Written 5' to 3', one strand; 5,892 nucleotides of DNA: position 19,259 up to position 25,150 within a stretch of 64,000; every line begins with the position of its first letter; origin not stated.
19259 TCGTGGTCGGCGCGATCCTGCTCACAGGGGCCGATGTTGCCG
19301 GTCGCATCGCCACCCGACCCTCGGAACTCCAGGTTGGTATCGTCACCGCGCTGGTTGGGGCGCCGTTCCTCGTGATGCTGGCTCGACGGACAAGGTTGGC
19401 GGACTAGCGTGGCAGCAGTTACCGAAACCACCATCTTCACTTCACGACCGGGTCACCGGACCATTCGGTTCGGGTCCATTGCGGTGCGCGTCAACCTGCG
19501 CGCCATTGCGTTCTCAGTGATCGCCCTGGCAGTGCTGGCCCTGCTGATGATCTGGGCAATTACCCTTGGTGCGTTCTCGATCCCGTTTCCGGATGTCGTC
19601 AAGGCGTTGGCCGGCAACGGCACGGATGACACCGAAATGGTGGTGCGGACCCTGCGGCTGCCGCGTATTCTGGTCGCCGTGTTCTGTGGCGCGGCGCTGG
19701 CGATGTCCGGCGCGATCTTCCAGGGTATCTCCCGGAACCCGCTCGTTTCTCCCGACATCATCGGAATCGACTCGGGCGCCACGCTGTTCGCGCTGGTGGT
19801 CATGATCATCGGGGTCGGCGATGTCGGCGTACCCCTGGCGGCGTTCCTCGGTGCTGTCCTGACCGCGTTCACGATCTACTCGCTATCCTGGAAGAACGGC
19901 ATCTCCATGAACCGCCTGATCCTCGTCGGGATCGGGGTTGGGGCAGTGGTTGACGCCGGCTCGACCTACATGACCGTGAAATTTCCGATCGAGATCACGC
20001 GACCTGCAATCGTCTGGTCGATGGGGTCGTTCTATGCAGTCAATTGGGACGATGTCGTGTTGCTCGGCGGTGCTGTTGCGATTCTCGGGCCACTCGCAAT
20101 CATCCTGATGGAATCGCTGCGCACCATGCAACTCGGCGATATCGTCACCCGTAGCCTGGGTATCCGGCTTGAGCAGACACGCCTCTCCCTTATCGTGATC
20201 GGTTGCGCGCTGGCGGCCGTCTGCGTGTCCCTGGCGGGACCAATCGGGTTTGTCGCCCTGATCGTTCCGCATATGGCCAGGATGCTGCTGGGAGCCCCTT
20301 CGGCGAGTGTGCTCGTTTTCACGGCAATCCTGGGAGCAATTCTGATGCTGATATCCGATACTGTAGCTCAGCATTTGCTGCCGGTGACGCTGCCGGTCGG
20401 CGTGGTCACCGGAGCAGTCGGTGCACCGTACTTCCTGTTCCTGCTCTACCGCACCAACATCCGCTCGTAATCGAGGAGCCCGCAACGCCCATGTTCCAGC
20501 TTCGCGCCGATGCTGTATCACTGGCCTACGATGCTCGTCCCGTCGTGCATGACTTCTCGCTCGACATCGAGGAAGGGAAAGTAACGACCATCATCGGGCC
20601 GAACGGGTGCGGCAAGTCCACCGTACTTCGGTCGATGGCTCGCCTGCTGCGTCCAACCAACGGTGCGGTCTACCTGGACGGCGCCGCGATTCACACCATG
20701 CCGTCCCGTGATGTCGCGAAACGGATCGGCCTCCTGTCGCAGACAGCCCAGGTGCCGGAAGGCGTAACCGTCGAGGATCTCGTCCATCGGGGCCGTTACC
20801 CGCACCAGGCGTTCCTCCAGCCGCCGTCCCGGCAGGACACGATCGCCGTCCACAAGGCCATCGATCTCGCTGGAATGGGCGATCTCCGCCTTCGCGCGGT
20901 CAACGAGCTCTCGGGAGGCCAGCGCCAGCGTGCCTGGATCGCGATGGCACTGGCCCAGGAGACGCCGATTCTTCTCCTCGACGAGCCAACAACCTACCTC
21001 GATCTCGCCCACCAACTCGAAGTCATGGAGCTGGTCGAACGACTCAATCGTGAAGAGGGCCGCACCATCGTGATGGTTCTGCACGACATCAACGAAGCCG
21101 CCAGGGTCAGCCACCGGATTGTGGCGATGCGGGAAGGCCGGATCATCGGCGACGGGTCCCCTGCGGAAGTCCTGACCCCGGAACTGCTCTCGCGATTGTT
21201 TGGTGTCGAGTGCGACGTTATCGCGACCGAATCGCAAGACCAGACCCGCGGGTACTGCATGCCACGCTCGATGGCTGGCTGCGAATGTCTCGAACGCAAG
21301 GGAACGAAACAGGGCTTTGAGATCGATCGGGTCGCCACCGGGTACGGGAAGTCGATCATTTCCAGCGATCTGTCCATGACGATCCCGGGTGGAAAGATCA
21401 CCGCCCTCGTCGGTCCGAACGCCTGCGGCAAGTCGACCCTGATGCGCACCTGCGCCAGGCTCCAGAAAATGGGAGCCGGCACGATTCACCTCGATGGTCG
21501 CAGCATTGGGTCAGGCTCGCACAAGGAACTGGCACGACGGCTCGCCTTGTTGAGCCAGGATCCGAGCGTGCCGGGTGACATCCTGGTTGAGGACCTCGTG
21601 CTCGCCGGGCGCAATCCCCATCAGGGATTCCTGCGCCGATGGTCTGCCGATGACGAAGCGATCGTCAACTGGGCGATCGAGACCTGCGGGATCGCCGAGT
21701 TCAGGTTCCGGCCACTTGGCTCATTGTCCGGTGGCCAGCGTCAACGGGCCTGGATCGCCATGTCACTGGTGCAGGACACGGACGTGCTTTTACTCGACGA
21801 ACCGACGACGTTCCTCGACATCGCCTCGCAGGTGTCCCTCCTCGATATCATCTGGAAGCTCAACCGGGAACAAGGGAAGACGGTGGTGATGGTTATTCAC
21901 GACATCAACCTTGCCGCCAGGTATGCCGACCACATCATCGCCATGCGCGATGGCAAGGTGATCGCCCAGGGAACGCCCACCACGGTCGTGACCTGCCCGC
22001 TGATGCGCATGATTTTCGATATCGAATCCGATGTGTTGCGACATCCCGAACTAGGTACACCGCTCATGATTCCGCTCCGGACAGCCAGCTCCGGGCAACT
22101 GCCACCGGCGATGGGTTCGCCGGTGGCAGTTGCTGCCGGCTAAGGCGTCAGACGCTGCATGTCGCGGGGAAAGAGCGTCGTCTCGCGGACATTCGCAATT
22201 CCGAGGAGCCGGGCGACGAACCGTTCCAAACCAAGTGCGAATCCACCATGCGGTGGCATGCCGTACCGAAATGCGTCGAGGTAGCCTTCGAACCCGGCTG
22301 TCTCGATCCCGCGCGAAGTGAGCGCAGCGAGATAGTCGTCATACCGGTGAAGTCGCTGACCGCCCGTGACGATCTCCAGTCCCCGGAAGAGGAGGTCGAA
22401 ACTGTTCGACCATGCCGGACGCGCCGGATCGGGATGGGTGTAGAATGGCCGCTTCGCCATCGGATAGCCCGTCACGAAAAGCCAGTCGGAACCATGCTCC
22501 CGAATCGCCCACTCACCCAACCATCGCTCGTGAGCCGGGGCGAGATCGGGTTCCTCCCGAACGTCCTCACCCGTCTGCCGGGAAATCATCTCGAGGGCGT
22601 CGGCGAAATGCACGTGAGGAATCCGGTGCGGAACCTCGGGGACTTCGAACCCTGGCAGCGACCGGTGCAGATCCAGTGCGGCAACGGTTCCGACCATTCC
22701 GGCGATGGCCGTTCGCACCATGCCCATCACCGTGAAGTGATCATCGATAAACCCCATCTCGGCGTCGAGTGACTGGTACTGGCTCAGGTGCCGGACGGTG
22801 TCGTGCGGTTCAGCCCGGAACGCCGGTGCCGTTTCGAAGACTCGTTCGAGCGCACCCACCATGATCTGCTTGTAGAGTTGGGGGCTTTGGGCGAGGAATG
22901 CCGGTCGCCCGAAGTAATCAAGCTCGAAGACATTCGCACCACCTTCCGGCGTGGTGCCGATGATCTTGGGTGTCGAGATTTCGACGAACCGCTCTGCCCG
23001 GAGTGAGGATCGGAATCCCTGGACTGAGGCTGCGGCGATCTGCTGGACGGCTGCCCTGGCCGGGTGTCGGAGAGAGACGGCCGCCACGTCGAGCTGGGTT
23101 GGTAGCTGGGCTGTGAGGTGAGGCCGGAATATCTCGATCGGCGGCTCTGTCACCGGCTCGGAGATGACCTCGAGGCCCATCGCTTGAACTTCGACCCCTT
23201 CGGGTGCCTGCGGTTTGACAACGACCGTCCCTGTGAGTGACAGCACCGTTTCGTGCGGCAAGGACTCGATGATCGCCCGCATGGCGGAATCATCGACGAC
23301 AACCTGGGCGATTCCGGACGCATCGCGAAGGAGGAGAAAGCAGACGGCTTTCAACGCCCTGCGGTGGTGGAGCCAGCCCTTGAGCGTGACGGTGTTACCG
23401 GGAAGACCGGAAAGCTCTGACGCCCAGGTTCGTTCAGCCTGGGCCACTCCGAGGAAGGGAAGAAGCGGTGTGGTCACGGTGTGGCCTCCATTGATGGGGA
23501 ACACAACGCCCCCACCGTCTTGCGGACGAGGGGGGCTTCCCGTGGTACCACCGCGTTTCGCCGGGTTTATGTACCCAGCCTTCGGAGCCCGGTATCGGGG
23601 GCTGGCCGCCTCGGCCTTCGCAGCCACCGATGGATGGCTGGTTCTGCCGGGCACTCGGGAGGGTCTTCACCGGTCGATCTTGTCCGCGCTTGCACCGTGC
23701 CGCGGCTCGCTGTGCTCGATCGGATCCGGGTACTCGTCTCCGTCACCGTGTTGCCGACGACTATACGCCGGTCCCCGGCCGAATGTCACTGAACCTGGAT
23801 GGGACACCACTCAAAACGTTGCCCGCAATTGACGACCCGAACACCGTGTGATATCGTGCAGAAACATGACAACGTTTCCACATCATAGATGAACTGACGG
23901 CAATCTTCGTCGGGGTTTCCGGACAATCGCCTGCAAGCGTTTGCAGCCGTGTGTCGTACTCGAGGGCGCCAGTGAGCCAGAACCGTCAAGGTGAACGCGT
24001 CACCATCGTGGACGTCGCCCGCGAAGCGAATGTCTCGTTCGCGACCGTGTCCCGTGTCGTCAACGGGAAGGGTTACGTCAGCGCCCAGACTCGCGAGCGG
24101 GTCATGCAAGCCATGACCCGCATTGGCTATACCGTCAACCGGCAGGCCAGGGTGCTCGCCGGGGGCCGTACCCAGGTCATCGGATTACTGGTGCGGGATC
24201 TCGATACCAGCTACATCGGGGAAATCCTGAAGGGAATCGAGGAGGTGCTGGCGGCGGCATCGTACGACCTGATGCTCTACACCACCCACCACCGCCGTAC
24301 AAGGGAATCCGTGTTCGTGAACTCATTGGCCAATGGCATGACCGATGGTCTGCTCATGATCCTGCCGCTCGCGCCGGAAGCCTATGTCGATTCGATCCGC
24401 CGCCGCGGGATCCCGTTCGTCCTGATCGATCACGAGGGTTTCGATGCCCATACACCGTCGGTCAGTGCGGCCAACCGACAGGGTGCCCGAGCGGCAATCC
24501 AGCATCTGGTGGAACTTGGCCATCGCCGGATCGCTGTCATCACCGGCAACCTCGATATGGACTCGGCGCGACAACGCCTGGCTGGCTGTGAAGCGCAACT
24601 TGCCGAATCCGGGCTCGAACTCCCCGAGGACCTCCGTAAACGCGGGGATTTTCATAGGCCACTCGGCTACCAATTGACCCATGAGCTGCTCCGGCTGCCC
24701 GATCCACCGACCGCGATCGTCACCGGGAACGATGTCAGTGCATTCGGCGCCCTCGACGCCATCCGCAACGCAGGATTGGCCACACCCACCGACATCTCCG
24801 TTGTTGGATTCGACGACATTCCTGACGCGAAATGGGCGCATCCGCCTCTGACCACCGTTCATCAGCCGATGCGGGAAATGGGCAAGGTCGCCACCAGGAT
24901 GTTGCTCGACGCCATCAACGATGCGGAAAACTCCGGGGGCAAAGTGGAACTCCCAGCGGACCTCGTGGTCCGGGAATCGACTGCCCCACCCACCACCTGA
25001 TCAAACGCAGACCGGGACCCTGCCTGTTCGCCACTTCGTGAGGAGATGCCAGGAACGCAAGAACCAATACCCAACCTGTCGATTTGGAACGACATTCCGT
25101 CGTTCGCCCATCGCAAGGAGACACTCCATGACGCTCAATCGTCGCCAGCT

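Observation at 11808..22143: Sortase-anchored four-Cys repeat protein, its sortase and a FecBCDE-type importer in one block: candidate undescribed surface capture and uptake system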

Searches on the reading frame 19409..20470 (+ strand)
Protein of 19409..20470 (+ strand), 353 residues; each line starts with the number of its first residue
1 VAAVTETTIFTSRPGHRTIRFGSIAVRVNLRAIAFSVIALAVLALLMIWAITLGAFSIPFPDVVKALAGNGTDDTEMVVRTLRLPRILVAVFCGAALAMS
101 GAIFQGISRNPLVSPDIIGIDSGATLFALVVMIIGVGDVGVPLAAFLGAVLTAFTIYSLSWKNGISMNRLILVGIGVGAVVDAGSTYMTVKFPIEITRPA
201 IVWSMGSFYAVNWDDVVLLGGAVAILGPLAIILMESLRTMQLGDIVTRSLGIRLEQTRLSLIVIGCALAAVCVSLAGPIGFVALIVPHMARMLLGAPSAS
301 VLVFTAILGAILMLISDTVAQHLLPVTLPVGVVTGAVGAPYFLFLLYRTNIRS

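Call 10: search_protein_families(library=pfam, proteins=[window:19409-20470:+], max_evalue=0.01)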
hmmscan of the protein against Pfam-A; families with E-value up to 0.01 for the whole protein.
window:19409-20470:+ (353 aa): 1 family
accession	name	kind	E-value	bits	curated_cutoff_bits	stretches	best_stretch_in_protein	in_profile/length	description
PF01032.23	FecCD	-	1.9e-85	287.1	26.5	1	43-348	2-311/311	FecCD transport family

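Call 11: search_protein_families(library=ncbifam, proteins=[window:19409-20470:+], max_evalue=0.01)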
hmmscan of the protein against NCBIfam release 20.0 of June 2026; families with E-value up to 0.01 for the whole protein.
window:19409-20470:+ (353 aa): 16 families
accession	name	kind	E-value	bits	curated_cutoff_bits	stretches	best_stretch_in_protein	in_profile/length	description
NF007759.0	PRK10440.1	equivalog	5.6e-70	236.2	422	1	27-349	3-326/330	iron-enterobactin ABC transporter permease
NF007871.0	PRK10577.2-2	equivalog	2.7e-69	234.4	899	1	23-350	345-677/679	Fe(3+)-hydroxamate ABC transporter permease FhuB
NF007873.0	PRK10577.2-4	equivalog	1.3e-63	215.8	1012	1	24-346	316-640/646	Fe(3+)-hydroxamate ABC transporter permease FhuB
NF007872.0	PRK10577.2-3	equivalog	4.1e-63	213.8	727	1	30-351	350-671/676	Fe(3+)-hydroxamate ABC transporter permease FhuB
NF007867.0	PRK10577.1-3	subfamily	5.8e-63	213.3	849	1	27-350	381-706/710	Fe(3+)-hydroxamate ABC transporter permease FhuB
NF007299.0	PRK09777.1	equivalog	3.1e-61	207.4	406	1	33-349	3-317/318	Fe(3+) dicitrate ABC transporter permease subunit FecD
NF007866.0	PRK10577.1-2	equivalog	1.1e-55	189.2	554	1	39-350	355-664/666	Fe(3+)-hydroxamate ABC transporter permease FhuB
NF007081.0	PRK09535.1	equivalog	1.1e-54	186.1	461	1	74-352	86-364/366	vitamin B12 ABC transporter permease BtuC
NF003001.0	PRK03784.1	equivalog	3.7e-52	177.5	334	1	43-350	19-329/332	vitamin B12 ABC transporter permease BtuC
NF008407.0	PRK11228.1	equivalog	8.5e-52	176.1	396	1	34-348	8-328/330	iron-dicitrate ABC transporter permease FecC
TIGR03869.1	F420-0_ABCperm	hypoth_equivalog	1.6e-49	168.9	437.35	1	76-349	46-321/325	putative F420-0 ABC transporter permease subunit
NF007870.0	PRK10577.2-1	equivalog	9.2e-47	160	1355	1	44-348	366-672/678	Fe(3+)-hydroxamate ABC transporter permease FhuB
NF007760.0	PRK10441.1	equivalog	2.8e-45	154.9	428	1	30-349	8-329/335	Fe(3+)-siderophore ABC transporter permease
NF007868.0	PRK10577.1-5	equivalog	2e-42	145.6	943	2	36-277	10-257/666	Fe(3+)-hydroxamate ABC transporter permease FhuB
NF007869.0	PRK10577.1-6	equivalog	7.5e-35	120.5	954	1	32-347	377-692/703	Fe(3+)-hydroxamate ABC transporter permease FhuB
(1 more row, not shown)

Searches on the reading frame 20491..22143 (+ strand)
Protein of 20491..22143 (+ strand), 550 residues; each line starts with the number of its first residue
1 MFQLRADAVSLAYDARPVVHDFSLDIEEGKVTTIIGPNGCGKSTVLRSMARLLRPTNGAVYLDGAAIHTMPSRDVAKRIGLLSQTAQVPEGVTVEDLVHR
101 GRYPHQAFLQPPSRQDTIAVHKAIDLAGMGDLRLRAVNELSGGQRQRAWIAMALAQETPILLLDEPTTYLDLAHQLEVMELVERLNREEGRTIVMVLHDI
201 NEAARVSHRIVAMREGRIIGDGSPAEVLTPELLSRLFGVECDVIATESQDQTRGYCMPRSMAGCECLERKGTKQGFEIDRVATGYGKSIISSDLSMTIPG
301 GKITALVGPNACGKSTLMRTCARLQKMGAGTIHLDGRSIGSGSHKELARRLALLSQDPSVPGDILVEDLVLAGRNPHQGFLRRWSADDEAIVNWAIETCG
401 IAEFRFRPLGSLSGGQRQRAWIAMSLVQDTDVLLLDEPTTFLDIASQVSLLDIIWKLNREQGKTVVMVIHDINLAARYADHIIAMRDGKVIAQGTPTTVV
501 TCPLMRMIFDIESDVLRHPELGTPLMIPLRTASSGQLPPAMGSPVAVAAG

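Call 10: search_protein_families(library=pfam, proteins=[window:20491-22143:+], max_evalue=0.01)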
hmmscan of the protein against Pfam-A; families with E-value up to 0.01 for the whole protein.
window:20491-22143:+ (550 aa): 35 families (the best 25 are shown)
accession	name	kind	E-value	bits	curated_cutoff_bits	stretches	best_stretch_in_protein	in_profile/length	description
PF00005.33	ABC_tran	-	2e-63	213.5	25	2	20-168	2-137/137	ABC transporter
PF13304.12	AAA_21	-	1.1e-20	75.3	27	3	303-349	1-47/304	AAA domain, putative AbiEii toxin, Type IV TA system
PF02463.25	SMC_N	-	2.4e-13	50.5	40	2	30-50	25-45/220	RecF/RecN/SMC N terminal domain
PF09818.15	ABC_ATPase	-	1e-10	41.5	23.2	0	138-212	156-230/283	P-loop domain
PF13175.12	AAA_15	-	2.1e-10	41.2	32.1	1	20-79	15-77/374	AAA ATPase domain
PF13555.12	AAA_29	-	2.3e-09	37.3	27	1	23-57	16-50/61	P-loop containing region of AAA domain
PF13476.12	AAA_23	-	1.9e-08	35.6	27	1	20-49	11-39/201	AAA domain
PF13173.12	AAA_14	-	7e-08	33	27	0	30-67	3-40/129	AAA domain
PF13191.12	AAA_16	-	1.4e-07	32.6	32.6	1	30-166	25-104/167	AAA ATPase domain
PF13401.12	AAA_22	-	3e-07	31.2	27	1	29-63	5-42/130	AAA domain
PF13514.12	AAA_27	-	5.7e-06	26.5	22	0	21-53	16-50/206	AAA domain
PF01637.24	ATPase_2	-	8.4e-06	26.2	33.2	0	27-63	18-55/225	ATPase domain predominantly from Archaea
PF13481.12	AAA_25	-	1.9e-05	24.8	27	0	26-50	30-54/195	AAA domain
PF25199.1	nSTAND_NTPase5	-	2.8e-05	24.4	34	0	16-57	22-70/145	Novel STAND NTPase 5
PF00004.35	AAA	-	3.5e-05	24.7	21.2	0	34-54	3-23/131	ATPase family associated with various cellular activities (AAA)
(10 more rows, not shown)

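Call 11: search_protein_families(library=ncbifam, proteins=[window:20491-22143:+], max_evalue=0.01)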
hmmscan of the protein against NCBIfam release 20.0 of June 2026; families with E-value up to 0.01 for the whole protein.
window:20491-22143:+ (550 aa): 218 families (the best 25 are shown)
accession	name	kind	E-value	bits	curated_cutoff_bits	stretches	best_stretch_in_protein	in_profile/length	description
NF008409.0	PRK11231.1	equivalog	6.3e-171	566.4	375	2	277-527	4-253/255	Fe(3+) dicitrate ABC transporter ATP-binding protein FecE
NF007606.0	PRK10253.1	equivalog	3.4e-170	564.3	497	2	3-245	7-249/266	iron-enterobactin ABC transporter ATP-binding protein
NF007863.0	PRK10575.1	equivalog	3.9e-132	439.4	433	2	273-525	9-261/265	Fe3+-hydroxamate ABC transporter ATP-binding protein FhuC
NF007082.0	PRK09536.1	equivalog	5.6e-130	434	537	2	277-533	5-260/402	corrinoid ABC transporter ATPase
TIGR03873.1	F420-0_ABC_ATP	hypoth_equivalog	4.1e-128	426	372.4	2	3-245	1-242/256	putative F420-0 ABC transporter ATP-binding protein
NF010068.0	PRK13548.1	equivalog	2.9e-126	419.9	261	2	3-250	5-253/261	heme ABC transporter ATP-binding protein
NF052485.1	sider_ATP_EitC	equivalog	7.4e-108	359.7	485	2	5-243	4-238/251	siderophore ABC transporter ATP-binding protein EitC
NF053840.1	MnTportMntADein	equivalog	3.1e-88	295.4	400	2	5-237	3-229/240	manganese ABC transporter ATP-binding protein MntA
NF040873.1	AztA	equivalog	2e-87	291.7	220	2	12-210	1-189/191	zinc ABC transporter ATP-binding protein AztA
TIGR02315.1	ABC_phnC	equivalog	2.9e-85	285.6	266.1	2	4-229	2-235/243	phosphonate ABC transporter ATP-binding protein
NF010067.0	PRK13547.1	equivalog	1.1e-84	283.9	374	2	4-247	2-262/272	heme ABC transporter ATP-binding protein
TIGR03771.1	anch_rpt_ABC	equivalog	1.6e-82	276.6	268.8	2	25-241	2-213/223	anchored repeat-type ABC transporter ATP-binding subunit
TIGR04520.1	ECF_ATPase_1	equivalog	1.5e-77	260.7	315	2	7-231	4-227/269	energy-coupling factor transporter ATPase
TIGR04521.1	ECF_ATPase_2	equivalog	2.5e-73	246.6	330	2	18-230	20-235/279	energy-coupling factor transporter ATPase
NF011630.0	PRK15056.1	equivalog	4e-72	242.7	393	2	278-519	9-245/274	manganese/iron ABC transporter ATP-binding protein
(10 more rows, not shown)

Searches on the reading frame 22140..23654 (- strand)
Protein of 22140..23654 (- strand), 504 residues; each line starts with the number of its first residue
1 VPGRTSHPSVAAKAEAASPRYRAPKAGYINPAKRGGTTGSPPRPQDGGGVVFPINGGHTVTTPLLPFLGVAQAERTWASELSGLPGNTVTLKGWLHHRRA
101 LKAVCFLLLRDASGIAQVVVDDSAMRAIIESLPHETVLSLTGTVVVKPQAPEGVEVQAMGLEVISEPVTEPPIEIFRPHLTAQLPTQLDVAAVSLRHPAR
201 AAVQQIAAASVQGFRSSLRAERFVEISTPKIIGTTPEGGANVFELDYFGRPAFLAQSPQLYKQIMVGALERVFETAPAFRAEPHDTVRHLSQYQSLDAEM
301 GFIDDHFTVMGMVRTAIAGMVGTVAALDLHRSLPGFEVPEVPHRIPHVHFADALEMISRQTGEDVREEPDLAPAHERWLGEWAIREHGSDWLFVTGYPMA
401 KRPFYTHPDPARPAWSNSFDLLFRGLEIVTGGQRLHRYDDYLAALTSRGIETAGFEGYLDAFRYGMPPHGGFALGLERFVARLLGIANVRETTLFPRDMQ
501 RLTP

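Call 15: search_protein_families(library=pfam, proteins=[window:22140-23654:-], max_evalue=0.001)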
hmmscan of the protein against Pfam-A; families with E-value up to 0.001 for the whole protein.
window:22140-23654:- (504 aa): 2 families
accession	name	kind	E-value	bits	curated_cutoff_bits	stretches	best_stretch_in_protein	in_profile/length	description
PF00152.25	tRNA-synt_2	-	1.8e-68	231.3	25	1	186-498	4-307/308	tRNA synthetases class II (D, K and N)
PF01336.31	tRNA_anti-codon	-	5.4e-13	49.1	27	1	89-164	1-75/75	OB-fold nucleic acid binding domain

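Call 70: list_cluster_members(proteins=[P0001, window:22140-23654:-, window:15210-16109:+])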
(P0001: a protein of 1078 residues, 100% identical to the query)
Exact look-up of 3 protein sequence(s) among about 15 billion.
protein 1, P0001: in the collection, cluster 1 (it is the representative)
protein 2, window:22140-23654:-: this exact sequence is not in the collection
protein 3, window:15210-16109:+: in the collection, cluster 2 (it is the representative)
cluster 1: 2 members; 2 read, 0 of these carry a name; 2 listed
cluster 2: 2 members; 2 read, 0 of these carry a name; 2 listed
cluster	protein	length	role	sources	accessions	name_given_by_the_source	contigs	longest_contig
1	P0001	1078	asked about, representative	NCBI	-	-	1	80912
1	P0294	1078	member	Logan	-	-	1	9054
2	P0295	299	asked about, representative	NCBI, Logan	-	-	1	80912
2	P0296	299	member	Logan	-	-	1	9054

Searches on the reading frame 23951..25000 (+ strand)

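Call 15: search_protein_families(library=pfam, proteins=[window:23951-25000:+], max_evalue=0.001)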
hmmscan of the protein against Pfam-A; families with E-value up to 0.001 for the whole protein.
window:23951-25000:+ (349 aa): 4 families
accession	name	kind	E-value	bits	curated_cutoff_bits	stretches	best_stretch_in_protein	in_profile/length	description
PF13377.12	Peripla_BP_3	-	2.3e-39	135.6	26.5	1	183-344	1-167/167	Periplasmic binding protein-like domain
PF00532.27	Peripla_BP_1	-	2.1e-31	109.9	22.2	1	74-339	1-278/281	Periplasmic binding proteins and sugar binding domain of LacI family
PF13407.12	Peripla_BP_4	-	6.9e-19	68.8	35.1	1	77-323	1-255/258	Periplasmic binding protein domain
PF00356.27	LacI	-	2.4e-18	66.1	27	1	18-63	1-46/46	Bacterial regulatory proteins, lacI family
